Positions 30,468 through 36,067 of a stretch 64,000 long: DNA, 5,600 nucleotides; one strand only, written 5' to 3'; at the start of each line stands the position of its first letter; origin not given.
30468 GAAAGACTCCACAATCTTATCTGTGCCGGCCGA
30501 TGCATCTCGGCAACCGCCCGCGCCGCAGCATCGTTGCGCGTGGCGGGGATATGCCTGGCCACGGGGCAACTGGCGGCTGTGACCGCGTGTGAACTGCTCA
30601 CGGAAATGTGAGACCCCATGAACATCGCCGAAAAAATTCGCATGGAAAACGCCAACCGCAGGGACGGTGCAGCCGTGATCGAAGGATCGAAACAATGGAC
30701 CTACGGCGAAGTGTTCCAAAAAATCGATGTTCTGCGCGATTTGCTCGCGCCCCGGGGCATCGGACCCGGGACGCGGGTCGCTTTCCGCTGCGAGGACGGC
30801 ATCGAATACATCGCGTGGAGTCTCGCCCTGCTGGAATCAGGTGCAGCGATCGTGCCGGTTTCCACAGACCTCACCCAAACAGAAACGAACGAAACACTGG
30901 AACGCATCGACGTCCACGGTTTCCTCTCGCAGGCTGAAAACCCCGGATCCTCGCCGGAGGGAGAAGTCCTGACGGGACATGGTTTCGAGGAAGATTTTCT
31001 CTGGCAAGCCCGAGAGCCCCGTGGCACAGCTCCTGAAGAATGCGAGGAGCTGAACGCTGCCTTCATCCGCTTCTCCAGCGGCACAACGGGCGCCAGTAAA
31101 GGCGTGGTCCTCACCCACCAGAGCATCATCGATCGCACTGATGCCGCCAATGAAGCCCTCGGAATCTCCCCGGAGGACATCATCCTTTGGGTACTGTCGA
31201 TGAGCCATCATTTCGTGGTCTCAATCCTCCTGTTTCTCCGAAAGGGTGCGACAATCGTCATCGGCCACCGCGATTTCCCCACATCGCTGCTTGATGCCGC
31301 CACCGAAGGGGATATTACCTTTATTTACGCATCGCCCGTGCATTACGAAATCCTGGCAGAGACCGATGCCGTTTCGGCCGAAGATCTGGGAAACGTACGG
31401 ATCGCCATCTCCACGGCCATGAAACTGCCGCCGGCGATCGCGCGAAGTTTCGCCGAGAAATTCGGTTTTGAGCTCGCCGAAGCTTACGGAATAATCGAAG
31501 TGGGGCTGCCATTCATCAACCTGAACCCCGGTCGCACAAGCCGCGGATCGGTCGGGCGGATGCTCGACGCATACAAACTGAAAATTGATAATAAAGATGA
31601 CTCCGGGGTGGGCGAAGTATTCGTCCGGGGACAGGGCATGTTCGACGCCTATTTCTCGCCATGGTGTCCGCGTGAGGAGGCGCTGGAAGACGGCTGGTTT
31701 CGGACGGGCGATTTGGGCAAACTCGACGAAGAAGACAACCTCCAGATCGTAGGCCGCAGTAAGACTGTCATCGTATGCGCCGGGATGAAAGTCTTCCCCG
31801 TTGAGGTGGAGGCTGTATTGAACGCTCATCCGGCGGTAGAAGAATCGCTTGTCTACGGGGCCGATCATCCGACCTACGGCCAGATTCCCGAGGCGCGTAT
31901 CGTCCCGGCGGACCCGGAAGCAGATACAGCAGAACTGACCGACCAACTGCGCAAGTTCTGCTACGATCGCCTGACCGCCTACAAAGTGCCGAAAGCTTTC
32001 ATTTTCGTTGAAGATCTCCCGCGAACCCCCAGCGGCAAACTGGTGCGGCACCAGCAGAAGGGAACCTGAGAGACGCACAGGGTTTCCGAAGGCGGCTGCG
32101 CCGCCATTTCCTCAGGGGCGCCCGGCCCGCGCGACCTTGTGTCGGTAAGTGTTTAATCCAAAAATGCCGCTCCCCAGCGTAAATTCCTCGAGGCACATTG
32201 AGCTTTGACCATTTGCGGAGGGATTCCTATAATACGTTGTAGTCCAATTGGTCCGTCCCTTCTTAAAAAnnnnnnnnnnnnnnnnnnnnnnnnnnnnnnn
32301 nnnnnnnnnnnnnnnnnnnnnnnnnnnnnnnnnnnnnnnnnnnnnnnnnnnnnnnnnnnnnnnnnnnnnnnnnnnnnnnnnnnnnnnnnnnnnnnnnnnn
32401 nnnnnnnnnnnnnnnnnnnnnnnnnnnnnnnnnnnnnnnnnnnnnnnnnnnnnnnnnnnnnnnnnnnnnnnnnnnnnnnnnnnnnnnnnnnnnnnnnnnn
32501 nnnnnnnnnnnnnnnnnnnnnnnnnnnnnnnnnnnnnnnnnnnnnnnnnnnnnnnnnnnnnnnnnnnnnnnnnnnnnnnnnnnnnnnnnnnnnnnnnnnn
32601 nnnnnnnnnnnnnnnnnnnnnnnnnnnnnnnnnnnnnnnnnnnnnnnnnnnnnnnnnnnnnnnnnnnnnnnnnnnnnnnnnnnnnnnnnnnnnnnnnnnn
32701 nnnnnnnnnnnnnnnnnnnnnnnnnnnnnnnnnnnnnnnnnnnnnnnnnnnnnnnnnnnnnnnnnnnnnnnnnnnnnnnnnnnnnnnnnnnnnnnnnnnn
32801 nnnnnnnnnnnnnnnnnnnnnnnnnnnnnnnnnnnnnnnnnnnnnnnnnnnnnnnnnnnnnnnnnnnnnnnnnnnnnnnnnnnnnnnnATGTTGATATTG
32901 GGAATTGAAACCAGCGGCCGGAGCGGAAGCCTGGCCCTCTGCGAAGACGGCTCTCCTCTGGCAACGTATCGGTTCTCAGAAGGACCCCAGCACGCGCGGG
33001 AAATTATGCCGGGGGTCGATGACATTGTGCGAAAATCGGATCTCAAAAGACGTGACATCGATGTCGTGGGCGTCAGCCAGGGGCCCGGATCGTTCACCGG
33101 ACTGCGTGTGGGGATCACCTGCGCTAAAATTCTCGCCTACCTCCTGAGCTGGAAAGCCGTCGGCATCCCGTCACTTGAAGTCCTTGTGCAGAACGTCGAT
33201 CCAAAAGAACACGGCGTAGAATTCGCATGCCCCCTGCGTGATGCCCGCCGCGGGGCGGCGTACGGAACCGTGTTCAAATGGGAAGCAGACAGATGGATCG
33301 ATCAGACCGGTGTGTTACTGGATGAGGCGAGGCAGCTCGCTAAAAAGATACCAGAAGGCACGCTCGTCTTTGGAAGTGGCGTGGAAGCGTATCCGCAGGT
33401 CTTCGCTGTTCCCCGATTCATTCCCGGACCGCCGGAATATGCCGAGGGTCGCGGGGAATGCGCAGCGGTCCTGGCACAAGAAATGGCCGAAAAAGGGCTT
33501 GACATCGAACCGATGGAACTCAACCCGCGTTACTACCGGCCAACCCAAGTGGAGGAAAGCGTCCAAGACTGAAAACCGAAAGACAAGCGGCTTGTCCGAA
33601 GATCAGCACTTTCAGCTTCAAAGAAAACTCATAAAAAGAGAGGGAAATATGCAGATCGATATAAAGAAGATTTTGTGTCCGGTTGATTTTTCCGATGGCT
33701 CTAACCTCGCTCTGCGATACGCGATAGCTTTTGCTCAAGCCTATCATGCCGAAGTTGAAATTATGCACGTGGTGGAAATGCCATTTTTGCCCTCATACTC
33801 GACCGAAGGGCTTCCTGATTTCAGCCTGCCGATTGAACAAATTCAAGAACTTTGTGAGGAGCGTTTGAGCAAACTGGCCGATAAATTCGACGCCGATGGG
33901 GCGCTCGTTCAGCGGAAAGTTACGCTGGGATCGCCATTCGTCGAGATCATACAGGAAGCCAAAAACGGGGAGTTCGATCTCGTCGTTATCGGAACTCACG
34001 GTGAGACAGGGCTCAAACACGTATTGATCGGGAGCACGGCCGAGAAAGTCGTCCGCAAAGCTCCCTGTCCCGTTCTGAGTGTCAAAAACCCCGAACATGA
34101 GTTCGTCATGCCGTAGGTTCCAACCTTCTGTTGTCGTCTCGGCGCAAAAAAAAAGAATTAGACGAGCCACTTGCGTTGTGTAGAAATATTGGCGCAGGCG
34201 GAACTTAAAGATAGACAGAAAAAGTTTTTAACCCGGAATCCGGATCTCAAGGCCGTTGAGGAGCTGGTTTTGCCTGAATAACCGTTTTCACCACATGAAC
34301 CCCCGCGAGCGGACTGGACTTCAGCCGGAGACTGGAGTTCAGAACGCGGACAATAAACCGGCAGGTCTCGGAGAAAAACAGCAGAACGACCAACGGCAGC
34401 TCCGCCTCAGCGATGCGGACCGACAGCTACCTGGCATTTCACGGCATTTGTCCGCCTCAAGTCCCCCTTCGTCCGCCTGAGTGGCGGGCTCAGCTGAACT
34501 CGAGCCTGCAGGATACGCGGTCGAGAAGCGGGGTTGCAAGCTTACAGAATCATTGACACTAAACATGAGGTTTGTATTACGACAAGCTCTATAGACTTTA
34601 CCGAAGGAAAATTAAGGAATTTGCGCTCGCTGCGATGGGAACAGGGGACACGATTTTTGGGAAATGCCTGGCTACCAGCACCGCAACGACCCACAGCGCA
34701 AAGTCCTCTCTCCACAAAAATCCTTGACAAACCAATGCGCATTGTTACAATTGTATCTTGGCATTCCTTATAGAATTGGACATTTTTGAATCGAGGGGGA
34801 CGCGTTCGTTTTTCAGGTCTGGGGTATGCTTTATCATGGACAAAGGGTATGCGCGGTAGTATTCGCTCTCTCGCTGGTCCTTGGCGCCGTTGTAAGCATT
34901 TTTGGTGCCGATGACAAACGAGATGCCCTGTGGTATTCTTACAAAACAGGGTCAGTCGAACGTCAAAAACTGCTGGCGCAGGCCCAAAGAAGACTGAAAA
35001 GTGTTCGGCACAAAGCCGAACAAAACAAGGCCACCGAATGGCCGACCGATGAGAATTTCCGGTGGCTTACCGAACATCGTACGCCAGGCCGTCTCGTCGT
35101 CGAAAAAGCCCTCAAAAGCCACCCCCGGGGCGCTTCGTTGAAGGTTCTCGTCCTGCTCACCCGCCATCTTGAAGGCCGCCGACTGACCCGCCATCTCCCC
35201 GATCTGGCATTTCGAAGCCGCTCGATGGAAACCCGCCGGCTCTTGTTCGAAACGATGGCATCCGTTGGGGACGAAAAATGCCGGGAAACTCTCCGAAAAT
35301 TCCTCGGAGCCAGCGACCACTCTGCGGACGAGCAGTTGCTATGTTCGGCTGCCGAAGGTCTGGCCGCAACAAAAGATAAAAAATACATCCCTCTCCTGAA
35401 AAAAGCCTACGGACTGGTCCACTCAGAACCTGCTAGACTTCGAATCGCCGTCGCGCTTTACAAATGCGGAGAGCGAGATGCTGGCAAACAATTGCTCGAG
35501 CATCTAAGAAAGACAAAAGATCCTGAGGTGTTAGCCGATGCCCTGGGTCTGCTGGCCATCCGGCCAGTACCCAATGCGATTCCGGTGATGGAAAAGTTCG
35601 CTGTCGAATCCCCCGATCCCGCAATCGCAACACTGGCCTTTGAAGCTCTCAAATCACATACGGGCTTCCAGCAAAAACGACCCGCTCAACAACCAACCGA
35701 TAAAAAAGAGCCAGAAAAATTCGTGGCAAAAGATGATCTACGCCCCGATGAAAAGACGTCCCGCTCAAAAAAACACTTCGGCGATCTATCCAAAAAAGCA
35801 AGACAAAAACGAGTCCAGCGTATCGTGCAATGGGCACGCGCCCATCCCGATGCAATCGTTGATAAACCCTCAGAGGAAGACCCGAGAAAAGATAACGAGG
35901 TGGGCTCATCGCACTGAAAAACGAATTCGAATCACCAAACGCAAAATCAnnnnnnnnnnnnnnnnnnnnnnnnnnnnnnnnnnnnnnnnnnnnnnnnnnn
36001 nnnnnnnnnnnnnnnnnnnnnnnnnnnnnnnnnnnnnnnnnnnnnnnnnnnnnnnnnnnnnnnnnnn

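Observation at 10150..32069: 22-kb aryl-polyene-like type II FAS/PKS lipid cluster carrying three radical-SAM enzymes, three ACPs and two KS/inactive-KS pairs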

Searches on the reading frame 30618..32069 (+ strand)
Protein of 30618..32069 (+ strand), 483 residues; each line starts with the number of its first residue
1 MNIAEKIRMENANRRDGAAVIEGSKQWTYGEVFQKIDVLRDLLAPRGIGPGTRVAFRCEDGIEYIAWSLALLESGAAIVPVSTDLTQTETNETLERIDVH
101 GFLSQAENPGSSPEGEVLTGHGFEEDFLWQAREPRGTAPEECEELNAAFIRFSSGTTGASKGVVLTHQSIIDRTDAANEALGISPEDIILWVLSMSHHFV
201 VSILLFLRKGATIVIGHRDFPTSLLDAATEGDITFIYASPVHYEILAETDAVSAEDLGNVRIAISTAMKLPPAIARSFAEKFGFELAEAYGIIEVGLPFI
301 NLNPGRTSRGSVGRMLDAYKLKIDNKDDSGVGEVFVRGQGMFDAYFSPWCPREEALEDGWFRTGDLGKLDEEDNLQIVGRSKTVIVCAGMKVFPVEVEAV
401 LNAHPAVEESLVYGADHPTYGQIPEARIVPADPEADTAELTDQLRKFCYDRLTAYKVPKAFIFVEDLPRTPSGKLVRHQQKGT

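Call 5: search_protein_families(library=pfam, proteins=[window:30618-32069:+], max_evalue=0.01)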
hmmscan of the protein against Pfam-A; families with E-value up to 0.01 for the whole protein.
window:30618-32069:+ (483 aa): 3 families
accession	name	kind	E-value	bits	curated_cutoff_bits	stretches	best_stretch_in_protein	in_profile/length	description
PF00501.34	AMP-binding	-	1.2e-53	182.7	29.9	1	12-346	6-384/384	AMP-binding enzyme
PF13193.12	AMP-binding_C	-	1.3e-19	71.4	24.5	1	396-474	1-76/76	AMP-binding enzyme C-terminal domain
PF23562.2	AMP-binding_C_3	-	0.00029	21.7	20.8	1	383-477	3-105/124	AMP-binding enzyme C-terminal domain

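Call 6: search_protein_families(library=ncbifam, proteins=[window:30618-32069:+], max_evalue=0.01)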
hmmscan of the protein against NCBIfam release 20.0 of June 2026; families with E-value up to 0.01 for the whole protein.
window:30618-32069:+ (483 aa): 107 families (the best 25 are shown)
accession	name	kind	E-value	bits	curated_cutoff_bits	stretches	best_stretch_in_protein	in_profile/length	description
NF004837.0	PRK06187.1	subfamily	6e-77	259.1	476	2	130-479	155-517/531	long-chain-fatty-acid--CoA ligase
NF005801.1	PRK07656.1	equivalog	1.2e-63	215.5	657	1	10-479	10-498/500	FadD3 family acyl-CoA ligase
NF005702.0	PRK07514.1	subfamily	5.6e-61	206.4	558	1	6-476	8-492/506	malonyl-CoA synthase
TIGR01923.1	menE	equivalog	1e-60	205.9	330.15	1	28-479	1-441/442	o-succinylbenzoate--CoA ligase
NF052269.1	Staph_lig_FadD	equivalog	2.8e-59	200.8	650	1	16-477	15-486/499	long-chain-fatty-acid--CoA ligase FadD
NF005307.0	PRK06839.1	equivalog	3.8e-57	194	748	1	9-479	10-488/496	o-succinylbenzoate--CoA ligase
NF006182.0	PRK08316.1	subfamily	8.8e-57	192.7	663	1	3-478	13-511/523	fatty acyl-CoA synthetase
NF004511.1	PRK05852.1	equivalog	1.4e-56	192.2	650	1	18-479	16-499/505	FadD7 family fatty acid--CoA ligase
NF002966.0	PRK03640.1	equivalog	2.9e-56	191.1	556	1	16-480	17-476/483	o-succinylbenzoate--CoA ligase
NF004114.0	PRK05605.1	equivalog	6.1e-56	189.9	766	1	139-480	215-565/575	long-chain-fatty-acid--CoA ligase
NF005797.0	PRK07638.1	equivalog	2.6e-54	184.6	518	1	1-481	1-476/487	acyl-CoA synthetase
NF005858.0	PRK07787.1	subfamily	4.5e-52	177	575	1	17-479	17-467/471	acyl-CoA synthetase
NF004808.0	PRK06155.1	equivalog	2.9e-49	167.8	722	2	143-478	178-516/542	ATP-dependent acyl-CoA ligase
NF009233.0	PRK12583.1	subfamily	8.9e-49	166.3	832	2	146-479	202-545/558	fatty acid CoA ligase family protein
TIGR02262.1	benz_CoA_lig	subfamily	1.4e-48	165.9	375.25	1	9-479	11-504/508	benzoate-CoA ligase family protein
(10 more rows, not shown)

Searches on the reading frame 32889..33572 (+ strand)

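Call 5: search_protein_families(library=pfam, proteins=[window:32889-33572:+], max_evalue=0.01)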
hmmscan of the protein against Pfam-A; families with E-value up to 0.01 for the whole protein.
window:32889-33572:+ (227 aa): 1 family
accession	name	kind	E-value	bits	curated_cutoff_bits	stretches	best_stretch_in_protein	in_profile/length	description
PF00814.31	TsaD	-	4.1e-22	79.6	24.8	1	34-151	28-148/264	tRNA N6-adenosine threonylcarbamoyltransferase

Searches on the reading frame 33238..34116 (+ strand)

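Call 5: search_protein_families(library=pfam, proteins=[window:33238-34116:+], max_evalue=0.01)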
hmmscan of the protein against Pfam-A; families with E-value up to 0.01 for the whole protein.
window:33238-34116:+ (292 aa): 1 family
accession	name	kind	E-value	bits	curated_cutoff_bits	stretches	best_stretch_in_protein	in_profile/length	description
PF00582.32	Usp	-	1.6e-33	116.6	24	1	142-283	2-141/141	Universal stress protein family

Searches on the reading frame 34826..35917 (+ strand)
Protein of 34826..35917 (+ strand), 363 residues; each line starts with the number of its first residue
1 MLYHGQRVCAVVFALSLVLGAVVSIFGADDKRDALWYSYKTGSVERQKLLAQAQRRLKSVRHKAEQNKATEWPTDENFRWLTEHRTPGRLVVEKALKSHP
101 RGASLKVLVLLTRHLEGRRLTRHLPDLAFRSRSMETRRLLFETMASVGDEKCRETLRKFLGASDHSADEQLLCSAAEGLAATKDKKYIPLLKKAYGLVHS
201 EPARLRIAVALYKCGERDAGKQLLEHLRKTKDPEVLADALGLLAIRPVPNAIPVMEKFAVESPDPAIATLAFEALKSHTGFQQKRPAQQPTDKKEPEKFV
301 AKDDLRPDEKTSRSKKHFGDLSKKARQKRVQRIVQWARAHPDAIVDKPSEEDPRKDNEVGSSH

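Call 5: search_protein_families(library=pfam, proteins=[window:34826-35917:+], max_evalue=0.01)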
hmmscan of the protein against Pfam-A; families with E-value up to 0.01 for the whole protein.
window:34826-35917:+ (363 aa): 2 families
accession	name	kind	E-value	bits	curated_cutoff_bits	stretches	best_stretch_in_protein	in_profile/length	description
PF13646.12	HEAT_2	-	1.1e-11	45.3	27.7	3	166-240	11-84/88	HEAT repeats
PF03130.22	HEAT_PBS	-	0.00012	22.7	20.9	0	173-194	3-24/27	PBS lyase HEAT-like repeat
